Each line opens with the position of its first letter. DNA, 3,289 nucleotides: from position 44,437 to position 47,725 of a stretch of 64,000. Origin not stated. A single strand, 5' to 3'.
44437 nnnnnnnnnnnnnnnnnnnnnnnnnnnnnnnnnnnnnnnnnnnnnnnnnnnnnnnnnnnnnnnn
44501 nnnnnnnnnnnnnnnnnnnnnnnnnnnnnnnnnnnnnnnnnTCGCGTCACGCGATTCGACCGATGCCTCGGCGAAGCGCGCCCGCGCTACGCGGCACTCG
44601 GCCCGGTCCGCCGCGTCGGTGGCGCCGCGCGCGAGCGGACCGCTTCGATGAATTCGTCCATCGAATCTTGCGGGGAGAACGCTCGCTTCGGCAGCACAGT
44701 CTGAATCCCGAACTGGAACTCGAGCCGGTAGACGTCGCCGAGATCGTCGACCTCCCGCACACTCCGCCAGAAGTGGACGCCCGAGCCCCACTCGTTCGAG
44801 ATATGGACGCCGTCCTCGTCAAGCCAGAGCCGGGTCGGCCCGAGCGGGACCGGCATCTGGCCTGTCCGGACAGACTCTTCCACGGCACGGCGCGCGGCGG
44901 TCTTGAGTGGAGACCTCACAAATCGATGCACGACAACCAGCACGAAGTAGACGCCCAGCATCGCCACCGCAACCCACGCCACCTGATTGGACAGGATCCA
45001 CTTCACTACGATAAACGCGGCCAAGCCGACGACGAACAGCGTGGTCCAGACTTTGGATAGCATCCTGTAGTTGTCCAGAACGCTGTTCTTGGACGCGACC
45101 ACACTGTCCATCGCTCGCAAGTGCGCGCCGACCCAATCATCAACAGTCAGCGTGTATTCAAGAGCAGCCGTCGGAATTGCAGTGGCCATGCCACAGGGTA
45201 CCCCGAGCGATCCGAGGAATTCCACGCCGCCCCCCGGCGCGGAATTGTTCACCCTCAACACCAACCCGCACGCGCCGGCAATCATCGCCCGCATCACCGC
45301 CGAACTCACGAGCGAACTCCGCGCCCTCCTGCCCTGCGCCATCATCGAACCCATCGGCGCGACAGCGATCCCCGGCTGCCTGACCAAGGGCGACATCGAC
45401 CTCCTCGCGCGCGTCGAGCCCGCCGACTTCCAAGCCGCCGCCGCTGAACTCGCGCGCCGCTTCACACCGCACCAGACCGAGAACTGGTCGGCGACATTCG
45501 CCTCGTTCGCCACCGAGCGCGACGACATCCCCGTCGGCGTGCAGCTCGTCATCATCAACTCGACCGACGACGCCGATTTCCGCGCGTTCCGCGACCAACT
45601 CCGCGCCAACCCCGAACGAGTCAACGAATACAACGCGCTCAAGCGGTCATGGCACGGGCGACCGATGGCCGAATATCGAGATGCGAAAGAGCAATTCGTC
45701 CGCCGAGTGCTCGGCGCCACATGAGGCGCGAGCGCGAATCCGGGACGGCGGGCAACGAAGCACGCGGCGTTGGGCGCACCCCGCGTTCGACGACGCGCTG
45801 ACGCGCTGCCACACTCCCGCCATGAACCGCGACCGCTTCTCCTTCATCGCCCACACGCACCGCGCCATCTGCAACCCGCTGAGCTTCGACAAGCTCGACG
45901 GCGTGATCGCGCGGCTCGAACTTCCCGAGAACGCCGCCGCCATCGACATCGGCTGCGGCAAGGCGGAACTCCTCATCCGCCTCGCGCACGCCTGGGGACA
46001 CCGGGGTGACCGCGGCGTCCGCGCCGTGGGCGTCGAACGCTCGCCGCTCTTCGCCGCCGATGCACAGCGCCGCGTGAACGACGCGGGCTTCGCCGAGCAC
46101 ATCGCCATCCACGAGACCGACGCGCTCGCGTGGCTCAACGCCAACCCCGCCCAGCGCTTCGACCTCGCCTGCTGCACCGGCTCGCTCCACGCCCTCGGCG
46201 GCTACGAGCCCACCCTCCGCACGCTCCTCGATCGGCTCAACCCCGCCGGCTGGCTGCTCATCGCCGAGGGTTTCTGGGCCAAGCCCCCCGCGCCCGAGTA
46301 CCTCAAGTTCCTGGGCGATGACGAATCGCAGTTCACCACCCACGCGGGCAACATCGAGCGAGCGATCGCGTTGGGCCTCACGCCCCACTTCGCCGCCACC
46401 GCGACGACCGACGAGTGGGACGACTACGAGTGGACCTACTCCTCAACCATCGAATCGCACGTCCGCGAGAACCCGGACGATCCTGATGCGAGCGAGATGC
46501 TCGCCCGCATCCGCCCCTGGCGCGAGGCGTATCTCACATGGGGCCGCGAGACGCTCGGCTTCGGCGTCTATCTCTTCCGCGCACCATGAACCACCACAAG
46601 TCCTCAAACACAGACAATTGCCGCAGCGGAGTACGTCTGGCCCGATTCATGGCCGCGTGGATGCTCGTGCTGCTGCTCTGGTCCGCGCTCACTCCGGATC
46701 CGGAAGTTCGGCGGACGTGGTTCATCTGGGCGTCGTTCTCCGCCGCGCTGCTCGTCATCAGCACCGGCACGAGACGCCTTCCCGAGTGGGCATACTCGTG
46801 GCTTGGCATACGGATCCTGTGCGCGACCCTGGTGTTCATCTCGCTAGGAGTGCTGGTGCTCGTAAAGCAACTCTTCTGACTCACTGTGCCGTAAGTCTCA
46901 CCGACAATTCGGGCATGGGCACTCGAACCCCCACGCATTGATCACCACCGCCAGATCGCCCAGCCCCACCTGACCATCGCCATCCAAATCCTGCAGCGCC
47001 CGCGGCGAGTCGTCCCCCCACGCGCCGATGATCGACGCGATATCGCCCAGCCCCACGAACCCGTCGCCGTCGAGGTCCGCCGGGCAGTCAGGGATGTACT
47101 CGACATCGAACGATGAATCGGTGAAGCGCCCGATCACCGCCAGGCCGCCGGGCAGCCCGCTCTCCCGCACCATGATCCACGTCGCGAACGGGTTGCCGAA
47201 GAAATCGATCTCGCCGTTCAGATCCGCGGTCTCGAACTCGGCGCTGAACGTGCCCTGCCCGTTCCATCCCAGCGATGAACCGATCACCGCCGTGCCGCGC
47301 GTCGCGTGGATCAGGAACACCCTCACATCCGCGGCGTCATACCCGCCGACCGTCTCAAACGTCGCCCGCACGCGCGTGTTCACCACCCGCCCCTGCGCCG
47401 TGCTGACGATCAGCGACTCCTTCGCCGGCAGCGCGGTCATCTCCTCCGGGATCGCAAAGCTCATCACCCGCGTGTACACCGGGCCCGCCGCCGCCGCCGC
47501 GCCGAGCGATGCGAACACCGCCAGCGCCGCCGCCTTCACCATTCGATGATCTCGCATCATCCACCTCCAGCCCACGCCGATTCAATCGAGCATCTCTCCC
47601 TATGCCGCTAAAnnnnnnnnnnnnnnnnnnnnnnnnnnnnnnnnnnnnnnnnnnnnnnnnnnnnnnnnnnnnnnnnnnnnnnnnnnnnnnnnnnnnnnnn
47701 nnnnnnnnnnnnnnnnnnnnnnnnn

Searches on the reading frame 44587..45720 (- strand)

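Call 30: search_protein_families(library=pfam, proteins=[window:44587-45720:-], max_evalue=0.001)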
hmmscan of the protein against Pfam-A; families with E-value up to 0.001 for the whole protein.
window:44587-45720:- (377 aa): 0 families

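Call 49: search_protein_families(library=pfam, proteins=[window:44587-45720:-], max_evalue=1)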
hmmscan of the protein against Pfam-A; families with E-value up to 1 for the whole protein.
window:44587-45720:- (377 aa): 4 families
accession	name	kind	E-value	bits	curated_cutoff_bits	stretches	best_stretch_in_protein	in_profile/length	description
PF14317.12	YcxB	-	0.0014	18.7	23.3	1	300-359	1-59/61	YcxB-like protein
PF17896.6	NSP2_gammaCoV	-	0.013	15.1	27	1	179-248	208-277/358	Non-structural protein 2, gammacoronavirus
PF19845.4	DUF6320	-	0.026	14.8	29.9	1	217-269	10-62/186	Family of unknown function (DUF6320)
PF13779.11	DUF4175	-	0.28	9.5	27.3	1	219-289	17-92/825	Domain of unknown function (DUF4175)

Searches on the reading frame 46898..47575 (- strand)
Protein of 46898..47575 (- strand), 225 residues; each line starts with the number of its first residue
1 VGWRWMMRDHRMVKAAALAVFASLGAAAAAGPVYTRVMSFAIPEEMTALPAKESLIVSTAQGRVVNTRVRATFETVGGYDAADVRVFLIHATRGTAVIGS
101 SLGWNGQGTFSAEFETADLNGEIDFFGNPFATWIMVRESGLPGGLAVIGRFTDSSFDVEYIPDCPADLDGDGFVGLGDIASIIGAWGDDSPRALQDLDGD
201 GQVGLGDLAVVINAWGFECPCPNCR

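Call 9: search_protein_families(library=pfam, proteins=[window:46898-47575:-], max_evalue=0.1)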
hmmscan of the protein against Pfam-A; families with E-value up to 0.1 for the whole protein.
window:46898-47575:- (225 aa): 3 families
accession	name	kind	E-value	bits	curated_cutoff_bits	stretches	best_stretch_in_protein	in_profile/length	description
PF00404.24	Dockerin_1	-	0.00044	20.8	22.9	1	166-213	2-54/57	Dockerin type I domain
PF00036.39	EF-hand_1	-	0.049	13.6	25.4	0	196-210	10-24/29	EF hand domain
PF13757.12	VIT_2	-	0.06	13.7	23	0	45-87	8-50/78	Vault protein inter-alpha-trypsin domain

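Call 10: search_protein_families(library=ncbifam, proteins=[window:46898-47575:-], max_evalue=0.1)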
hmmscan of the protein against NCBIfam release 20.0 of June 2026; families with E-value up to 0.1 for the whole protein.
window:46898-47575:- (225 aa): 1 family
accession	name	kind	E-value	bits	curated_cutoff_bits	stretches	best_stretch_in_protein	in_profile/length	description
NF041540.1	dockerin_GC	domain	0.007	16.7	29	1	164-219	1-67/67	GC-type dockerin domain-anchored protein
